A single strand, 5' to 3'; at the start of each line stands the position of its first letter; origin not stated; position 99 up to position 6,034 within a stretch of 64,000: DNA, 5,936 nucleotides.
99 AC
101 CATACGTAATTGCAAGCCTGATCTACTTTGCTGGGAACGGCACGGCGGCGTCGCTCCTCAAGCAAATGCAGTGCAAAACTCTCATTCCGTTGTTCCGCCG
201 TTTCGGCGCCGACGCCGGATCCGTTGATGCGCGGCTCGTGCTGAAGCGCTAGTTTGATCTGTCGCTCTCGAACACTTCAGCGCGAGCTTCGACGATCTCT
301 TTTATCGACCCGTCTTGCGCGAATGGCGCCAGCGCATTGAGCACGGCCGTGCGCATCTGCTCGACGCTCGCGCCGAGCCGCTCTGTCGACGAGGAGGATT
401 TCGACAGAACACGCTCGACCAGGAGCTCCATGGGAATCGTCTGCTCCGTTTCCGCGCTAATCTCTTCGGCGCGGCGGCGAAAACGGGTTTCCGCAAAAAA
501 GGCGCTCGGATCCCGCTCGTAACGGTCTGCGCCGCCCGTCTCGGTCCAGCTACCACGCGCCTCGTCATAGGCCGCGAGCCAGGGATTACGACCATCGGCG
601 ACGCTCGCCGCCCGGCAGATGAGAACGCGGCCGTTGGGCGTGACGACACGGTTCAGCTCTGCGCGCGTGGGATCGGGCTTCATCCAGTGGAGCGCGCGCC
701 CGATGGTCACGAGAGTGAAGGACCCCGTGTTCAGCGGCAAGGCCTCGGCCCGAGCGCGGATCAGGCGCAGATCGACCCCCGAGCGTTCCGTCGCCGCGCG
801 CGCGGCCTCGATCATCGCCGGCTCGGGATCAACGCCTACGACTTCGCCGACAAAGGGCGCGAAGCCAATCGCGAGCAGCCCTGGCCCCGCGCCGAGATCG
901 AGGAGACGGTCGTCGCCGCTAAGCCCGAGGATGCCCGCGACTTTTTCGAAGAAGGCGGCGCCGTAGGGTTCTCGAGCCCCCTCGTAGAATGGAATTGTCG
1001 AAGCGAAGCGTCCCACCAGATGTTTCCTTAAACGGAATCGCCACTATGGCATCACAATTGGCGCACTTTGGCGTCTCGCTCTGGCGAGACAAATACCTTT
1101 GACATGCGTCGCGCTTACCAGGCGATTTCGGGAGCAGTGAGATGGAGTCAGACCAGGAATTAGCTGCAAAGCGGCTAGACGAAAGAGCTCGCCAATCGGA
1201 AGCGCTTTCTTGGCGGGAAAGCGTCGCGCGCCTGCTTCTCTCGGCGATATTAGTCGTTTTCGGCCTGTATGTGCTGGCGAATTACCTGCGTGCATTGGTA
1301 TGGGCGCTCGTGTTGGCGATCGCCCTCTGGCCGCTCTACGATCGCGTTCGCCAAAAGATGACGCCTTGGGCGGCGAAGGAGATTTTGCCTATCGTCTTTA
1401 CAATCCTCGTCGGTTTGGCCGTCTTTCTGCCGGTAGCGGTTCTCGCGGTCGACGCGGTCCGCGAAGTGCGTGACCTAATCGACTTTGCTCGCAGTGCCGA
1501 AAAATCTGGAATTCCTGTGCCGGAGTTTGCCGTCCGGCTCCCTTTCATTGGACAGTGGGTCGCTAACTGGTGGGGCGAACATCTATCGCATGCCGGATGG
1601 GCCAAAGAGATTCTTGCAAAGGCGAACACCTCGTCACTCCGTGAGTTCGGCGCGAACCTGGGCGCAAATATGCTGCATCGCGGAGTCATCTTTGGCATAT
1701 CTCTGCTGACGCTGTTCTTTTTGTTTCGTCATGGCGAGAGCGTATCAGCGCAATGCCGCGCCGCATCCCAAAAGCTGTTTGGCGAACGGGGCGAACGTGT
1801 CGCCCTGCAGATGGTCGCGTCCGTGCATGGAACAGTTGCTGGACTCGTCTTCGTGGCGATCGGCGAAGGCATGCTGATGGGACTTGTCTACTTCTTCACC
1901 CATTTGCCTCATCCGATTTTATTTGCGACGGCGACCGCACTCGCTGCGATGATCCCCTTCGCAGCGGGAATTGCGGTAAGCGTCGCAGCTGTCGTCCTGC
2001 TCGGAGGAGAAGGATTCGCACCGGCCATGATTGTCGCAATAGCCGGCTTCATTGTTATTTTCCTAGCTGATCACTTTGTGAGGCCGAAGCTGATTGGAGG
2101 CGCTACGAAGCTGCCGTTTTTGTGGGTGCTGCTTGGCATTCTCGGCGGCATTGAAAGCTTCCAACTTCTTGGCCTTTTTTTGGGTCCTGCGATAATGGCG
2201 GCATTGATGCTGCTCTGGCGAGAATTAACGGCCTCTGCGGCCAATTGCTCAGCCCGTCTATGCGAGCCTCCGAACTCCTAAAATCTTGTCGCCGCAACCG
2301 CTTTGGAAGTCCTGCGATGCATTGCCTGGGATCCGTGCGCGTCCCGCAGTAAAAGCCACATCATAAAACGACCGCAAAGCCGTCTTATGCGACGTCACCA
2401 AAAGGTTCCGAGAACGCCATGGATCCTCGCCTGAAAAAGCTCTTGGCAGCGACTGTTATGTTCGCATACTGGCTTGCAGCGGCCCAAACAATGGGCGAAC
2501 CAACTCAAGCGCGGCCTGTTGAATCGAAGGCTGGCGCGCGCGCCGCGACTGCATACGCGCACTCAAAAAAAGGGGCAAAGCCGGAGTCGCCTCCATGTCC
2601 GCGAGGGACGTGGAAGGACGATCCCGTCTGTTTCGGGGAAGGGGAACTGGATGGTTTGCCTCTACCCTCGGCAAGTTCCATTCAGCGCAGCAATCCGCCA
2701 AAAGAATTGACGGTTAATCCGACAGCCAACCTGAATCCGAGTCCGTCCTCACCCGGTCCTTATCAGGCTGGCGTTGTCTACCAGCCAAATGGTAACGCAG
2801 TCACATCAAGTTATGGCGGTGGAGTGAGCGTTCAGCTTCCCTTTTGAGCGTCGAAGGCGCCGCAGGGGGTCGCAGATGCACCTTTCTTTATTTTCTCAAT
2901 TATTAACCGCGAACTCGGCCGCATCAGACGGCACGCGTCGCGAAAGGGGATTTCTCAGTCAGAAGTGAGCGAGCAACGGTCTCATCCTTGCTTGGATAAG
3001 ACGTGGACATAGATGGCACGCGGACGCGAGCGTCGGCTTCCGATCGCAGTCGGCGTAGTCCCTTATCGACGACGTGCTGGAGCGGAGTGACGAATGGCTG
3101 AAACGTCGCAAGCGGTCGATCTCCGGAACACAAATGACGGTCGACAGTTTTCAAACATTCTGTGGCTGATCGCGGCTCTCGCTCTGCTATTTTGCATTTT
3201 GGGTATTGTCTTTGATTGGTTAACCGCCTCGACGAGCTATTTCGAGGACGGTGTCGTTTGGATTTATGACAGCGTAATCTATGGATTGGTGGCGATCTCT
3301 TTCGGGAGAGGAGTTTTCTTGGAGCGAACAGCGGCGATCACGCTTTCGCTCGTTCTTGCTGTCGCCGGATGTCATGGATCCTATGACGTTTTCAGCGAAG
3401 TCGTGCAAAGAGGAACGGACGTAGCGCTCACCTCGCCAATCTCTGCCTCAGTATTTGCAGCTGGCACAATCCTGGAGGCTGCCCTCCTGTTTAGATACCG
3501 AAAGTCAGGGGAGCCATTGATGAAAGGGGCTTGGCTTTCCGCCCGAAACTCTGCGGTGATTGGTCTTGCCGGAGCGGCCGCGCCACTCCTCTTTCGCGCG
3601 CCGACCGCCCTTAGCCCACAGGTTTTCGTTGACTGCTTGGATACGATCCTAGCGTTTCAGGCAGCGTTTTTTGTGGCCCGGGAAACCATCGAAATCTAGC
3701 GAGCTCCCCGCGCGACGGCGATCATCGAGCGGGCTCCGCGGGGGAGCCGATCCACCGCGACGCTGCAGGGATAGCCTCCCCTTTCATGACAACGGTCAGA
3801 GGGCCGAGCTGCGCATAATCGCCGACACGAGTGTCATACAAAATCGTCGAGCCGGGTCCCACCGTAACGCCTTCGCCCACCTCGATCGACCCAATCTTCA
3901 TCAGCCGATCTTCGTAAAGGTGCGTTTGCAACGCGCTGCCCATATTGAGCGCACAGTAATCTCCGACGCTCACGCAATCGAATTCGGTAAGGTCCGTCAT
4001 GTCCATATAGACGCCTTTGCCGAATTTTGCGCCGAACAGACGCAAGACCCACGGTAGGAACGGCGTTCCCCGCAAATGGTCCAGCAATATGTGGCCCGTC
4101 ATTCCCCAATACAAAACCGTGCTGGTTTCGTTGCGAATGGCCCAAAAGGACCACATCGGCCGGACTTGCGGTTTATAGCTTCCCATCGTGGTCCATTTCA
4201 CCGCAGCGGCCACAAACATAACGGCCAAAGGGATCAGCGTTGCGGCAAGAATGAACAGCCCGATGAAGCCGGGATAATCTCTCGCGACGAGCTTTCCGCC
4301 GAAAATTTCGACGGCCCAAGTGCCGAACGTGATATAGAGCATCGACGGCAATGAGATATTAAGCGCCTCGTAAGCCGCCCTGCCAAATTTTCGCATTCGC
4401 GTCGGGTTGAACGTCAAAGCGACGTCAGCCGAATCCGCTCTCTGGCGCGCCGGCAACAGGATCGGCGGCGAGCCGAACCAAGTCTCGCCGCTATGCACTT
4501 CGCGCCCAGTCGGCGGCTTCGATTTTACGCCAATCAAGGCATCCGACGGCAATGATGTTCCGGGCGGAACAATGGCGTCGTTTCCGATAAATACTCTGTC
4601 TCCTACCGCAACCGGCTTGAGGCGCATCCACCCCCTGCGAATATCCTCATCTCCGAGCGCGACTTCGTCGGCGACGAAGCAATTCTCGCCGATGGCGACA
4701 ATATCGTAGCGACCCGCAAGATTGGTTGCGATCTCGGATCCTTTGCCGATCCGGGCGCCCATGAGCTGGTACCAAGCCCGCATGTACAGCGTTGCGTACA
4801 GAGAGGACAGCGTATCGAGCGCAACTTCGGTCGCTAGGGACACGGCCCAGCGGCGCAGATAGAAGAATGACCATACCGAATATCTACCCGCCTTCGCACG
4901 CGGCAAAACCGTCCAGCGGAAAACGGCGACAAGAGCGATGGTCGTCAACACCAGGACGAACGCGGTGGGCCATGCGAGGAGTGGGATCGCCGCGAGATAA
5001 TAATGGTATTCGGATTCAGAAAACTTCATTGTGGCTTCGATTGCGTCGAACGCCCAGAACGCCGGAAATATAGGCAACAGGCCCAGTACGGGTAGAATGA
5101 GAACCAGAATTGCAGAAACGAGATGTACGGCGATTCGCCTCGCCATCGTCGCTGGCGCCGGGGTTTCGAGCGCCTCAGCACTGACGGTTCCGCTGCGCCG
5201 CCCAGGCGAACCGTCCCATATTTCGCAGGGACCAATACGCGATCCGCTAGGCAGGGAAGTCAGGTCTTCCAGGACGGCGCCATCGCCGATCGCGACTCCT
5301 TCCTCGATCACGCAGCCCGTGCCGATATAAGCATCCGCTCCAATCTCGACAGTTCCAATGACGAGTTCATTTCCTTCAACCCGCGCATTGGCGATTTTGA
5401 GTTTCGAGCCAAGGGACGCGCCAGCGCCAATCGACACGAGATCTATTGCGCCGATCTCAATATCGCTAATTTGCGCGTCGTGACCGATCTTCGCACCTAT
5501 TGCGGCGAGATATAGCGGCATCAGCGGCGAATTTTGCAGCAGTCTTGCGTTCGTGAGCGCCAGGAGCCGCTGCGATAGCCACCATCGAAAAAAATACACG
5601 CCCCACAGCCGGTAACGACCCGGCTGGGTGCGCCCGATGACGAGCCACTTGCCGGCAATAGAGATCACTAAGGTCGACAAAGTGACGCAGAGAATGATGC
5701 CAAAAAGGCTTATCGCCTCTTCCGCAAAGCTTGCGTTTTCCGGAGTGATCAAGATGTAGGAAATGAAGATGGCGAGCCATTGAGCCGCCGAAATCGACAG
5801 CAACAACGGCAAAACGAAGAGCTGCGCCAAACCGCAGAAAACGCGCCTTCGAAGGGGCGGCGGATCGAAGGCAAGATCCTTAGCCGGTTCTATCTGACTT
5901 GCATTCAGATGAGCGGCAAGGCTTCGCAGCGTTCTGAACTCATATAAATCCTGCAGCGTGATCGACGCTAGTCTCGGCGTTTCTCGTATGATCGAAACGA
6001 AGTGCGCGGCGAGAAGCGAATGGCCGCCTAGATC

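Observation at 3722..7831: Orphan Pls/PosA-type membrane NRPS: A-T didomain followed by three TM-flanked hexapeptide-repeat domains, with no partner genes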

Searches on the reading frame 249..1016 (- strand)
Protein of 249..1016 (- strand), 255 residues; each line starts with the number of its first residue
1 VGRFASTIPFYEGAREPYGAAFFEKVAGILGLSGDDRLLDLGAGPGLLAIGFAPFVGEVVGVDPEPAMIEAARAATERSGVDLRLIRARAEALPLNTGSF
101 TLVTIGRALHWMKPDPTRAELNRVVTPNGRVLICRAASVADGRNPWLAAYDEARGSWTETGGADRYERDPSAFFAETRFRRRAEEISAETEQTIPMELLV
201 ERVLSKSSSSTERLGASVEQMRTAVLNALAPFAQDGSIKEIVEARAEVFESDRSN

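Call 6: search_protein_families(library=pfam, proteins=[window:249-1016:-], max_evalue=0.01)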
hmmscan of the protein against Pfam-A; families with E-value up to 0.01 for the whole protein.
window:249-1016:- (255 aa): 8 families
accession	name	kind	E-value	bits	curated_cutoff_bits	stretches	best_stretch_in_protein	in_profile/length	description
PF08241.18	Methyltransf_11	-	1e-18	68.2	21.2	1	39-133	1-95/95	Methyltransferase domain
PF13649.12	Methyltransf_25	-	3.5e-17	63.3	27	1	39-129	2-97/97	Methyltransferase domain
PF13847.12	Methyltransf_31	-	3.7e-12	46.6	27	1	34-137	3-113/145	Methyltransferase domain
PF08242.18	Methyltransf_12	-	8.4e-10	39.7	30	1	39-131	1-98/98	Methyltransferase domain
PF01209.24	Ubie_methyltran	-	5.3e-08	32.9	20.1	1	35-135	48-153/233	ubiE/COQ5 methyltransferase family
PF13489.12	Methyltransf_23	-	2.2e-07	31.2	27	1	32-138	20-121/164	Methyltransferase domain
PF06325.19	PrmA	-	0.0034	17.4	22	1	34-85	161-213/296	Ribosomal protein L11 methyltransferase (PrmA)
PF01135.25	PCMT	-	0.0085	16.3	20.3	0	28-82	67-124/210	Protein-L-isoaspartate(D-aspartate) O-methyltransferase (PCMT)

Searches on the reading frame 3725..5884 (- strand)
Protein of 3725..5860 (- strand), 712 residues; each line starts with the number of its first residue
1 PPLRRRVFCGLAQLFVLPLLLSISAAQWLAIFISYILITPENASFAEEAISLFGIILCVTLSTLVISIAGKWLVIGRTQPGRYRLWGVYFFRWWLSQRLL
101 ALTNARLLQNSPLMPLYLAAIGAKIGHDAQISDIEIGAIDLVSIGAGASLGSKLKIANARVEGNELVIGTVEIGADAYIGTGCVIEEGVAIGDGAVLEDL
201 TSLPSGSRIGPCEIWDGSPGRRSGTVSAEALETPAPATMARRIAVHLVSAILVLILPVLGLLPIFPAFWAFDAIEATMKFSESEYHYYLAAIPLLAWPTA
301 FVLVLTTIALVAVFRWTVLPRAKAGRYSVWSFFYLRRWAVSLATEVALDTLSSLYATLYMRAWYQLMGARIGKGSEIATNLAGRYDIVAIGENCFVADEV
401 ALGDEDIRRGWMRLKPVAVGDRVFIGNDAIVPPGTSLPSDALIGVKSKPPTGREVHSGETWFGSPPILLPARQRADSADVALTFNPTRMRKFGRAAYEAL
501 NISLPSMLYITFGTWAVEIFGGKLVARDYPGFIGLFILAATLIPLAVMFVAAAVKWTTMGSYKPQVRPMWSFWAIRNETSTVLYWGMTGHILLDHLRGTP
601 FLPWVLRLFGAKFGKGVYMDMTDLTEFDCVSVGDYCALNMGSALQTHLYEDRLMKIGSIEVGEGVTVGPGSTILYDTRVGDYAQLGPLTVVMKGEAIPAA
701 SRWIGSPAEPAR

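Call 29: search_solved_structures(query=window:3725-5860:-, max_evalue=1, show_alignments=2)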
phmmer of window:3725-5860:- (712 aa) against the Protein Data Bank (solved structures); distinct sequences matched with E-value up to 1: 86 (the best 60 are shown).
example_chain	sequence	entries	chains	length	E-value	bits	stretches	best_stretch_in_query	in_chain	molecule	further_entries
9f5x_u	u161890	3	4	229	4.9e-05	25.2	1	385-469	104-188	CAG1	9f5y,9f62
7ar9_z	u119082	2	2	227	0.00013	23.8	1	368-481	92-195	CA3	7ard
3tio_A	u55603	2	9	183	0.00061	21.6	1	405-478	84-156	Protein YrdA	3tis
3r3r_A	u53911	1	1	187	0.00063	21.5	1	405-469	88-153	ferripyochelin binding protein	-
9gva_AAA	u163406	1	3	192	0.0017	20.1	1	158-226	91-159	Hexapeptide transferase family protein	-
7ar7_x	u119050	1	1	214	0.0017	20.1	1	171-242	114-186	Gamma carbonic anhydrase-like 2, mitochondrial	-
7tgh_C2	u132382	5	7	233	0.0018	20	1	414-466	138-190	Gamma-carbonic anhydrase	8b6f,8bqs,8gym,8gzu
7aqq_x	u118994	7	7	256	0.0023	19.7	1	171-242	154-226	Gamma carbonic anhydrase-like 2, mitochondrial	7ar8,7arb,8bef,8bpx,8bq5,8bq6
9qez_D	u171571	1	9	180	0.0027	19.4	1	659-710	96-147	Carbonic anhydrase mutant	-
1xhd_A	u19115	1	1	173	0.0047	18.6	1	162-229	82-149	putative acetyltransferase/acyltransferase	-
3ixc_A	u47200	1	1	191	0.0047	18.6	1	163-222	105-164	Hexapeptide transferase family protein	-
7a23_o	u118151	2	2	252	0.0058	18.3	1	171-242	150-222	CAL1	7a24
7tgh_C1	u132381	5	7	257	0.0067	18.1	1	154-220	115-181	Gamma-carbonic anhydrase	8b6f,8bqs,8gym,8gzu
9qev_A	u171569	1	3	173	0.0086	17.8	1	658-710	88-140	Carbonic anhydrase, family 3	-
7ar7_y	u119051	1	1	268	0.0089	17.7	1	162-223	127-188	Gamma carbonic anhydrase 2, mitochondrial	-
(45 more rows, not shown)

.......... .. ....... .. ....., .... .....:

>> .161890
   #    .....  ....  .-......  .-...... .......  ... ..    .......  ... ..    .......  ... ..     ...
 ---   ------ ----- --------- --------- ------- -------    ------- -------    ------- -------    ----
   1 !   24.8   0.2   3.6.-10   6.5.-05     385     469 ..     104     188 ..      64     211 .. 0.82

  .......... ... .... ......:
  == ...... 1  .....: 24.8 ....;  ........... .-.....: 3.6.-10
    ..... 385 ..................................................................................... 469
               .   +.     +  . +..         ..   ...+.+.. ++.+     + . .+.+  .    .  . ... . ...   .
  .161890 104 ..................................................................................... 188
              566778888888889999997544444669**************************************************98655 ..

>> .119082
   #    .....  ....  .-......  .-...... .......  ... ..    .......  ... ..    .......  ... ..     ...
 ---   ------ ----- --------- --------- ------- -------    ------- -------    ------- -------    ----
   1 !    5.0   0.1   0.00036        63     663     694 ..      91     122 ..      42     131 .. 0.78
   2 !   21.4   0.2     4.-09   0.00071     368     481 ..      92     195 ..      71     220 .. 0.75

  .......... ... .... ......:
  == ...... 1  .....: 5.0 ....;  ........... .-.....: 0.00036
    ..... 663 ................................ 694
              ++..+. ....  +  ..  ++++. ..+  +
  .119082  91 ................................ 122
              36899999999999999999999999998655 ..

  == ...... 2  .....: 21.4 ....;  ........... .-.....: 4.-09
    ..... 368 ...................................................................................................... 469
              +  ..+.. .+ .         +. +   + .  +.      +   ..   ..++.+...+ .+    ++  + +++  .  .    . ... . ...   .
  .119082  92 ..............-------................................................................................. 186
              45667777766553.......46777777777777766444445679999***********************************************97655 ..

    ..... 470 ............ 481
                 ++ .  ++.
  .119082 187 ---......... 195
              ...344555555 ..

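Call 43: predict_structure(alignment_id=A2)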
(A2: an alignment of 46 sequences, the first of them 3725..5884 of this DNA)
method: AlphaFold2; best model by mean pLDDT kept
length: 720 residues; sequences in the alignment: 46
mean_pLDDT: 82.0   pTM: 0.86
mean pLDDT of the five models: 82.0, 79.0, 76.5, 72.1, 63.6
residues with pLDDT >= 90: 207; 70-90: 411; 50-70: 83; < 50: 19
segments of 3 or more residues with pLDDT < 50: 1-3, 361-364, 484-486, 694-696, 699-704
pLDDT, mean of each block of 10 residues (from residue 1): 58 90 91 85 77 82 88 93 95 94 92 85 94 94 93 94 89 92 94 94 93 91 89 87 90 92 84 84 76 79 82 85 87 89 90 73 61 86 76 84 84 86 89 87 90 84 84 73 51 72 75 81 88 91 91 87 82 77 75 70 87 86 82 74 74 70 74 68 61 51 50 56
secondary structure, 60 per line:
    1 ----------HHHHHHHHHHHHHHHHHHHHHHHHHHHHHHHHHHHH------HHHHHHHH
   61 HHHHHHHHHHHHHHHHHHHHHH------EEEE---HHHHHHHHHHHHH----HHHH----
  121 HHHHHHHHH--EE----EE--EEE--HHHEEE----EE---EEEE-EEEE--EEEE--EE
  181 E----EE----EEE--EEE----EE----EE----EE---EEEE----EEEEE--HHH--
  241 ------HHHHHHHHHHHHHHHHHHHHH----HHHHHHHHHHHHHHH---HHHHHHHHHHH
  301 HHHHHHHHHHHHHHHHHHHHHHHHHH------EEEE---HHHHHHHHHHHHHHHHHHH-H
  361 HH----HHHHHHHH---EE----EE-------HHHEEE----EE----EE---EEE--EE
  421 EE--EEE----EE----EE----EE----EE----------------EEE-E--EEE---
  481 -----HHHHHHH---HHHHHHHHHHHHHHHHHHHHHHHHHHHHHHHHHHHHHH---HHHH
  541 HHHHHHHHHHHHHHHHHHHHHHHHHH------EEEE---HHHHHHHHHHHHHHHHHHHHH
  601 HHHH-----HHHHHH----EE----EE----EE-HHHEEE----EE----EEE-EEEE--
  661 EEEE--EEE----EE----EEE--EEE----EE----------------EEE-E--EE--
elements in order (helices of 4 or more, strands of 3 or more residues): H11-46 H53-82 E89-92 H96-108 H113-116 H121-129 E142-144 E150-152 E162-165 E167-170 E173-176 E179-181 E192-194 E197-199 E221-224 E229-233 H247-267 H272-286 H290-326 E333-336 H340-358 H367-374 E396-398 E414-416 E419-422 E425-427 E468-470 E475-477 H486-492 H496-533 H537-566 E573-576 H580-604 H610-615 E638-640 E651-653 E655-658 E661-664 E667-669 E680-682 E685-687 E710-712

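Call 45: fold_search(model_id=the predicted structure, library=pdb)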
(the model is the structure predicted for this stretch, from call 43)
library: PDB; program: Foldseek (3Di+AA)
matches with E <= 10: 424; with E <= 0.001: 169
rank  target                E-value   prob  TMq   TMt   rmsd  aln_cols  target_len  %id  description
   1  8bef_x                4.7e-06  1.00  0.07  0.21  10.9       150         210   19  Cryo-EM structure of the Arabidopsis thaliana I+III2 supercomplex (CI membrane core) (released 2023-01-11)
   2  3hjj_A                6.6e-06  1.00  0.14  0.49   3.6       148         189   17  Crystal Structure of Maltose O-acetyltransferase from Bacillus anthracis (released 2009-06-02)
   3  3hjj_C                1.2e-05  1.00  0.16  0.55   5.4       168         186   20  Crystal Structure of Maltose O-acetyltransferase from Bacillus anthracis (released 2009-06-02)
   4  8b6f_AK               1.2e-05  1.00  0.12  0.34   5.0       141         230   20  Cryo-EM structure of NADH:ubiquinone oxidoreductase (complex-I) from respiratory supercomplex of Tetrahymena thermoph (released 2023-03-29)
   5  7ar9_z                1.2e-05  1.00  0.10  0.30   8.1       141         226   18  Cryo-EM structure of Polytomella Complex-I (membrane arm) (released 2021-12-08)
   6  8vrm_C                1.3e-05  1.00  0.13  0.45  11.7       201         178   16  Crystal structure of the Pcryo_0619 N-acetyltransferase from Psychrobacter cryohalolentis K5 (released 2024-01-31)
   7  3srt_A                1.5e-05  1.00  0.14  0.47  11.0       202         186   13  The crystal structure of a maltose O-acetyltransferase from Clostridium difficile 630 (released 2011-08-03)
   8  9qez_C                1.6e-05  1.00  0.11  0.40   8.4       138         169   17  Carbonic anhydrase mutant (released 2025-12-10)
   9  7z8f_V                1.8e-05  1.00  0.13  0.45   3.6       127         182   20  Composite structure of dynein-dynactin-BICDR on microtubules (released 2022-07-27)
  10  9qez_B                1.8e-05  1.00  0.11  0.39   7.9       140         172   16  Carbonic anhydrase mutant (released 2025-12-10)
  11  3hjj_B                1.9e-05  1.00  0.16  0.54   3.9       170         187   17  Crystal Structure of Maltose O-acetyltransferase from Bacillus anthracis (released 2009-06-02)
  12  9gva_AAA              2.2e-05  1.00  0.09  0.36  11.8       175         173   16  Crystal structure of the gamma carbonic anhydrase from Porphyromonas gingivalis (released 2024-12-25)
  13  1ocx_A                2.5e-05  1.00  0.18  0.62   6.0       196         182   18  E. coli maltose-O-acetyltransferase (released 2003-06-12)
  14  3ect                  2.8e-05  1.00  0.14  0.49   9.5       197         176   15  Crystal Structure of the Hexapeptide-Repeat Containing-Acetyltransferase VCA0836 from Vibrio cholerae (released 2008-09-16)
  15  3r3r                  2.8e-05  1.00  0.11  0.38   9.8       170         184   16  Structure of the YrdA ferripyochelin binding protein from Salmonella enterica (released 2011-03-30)
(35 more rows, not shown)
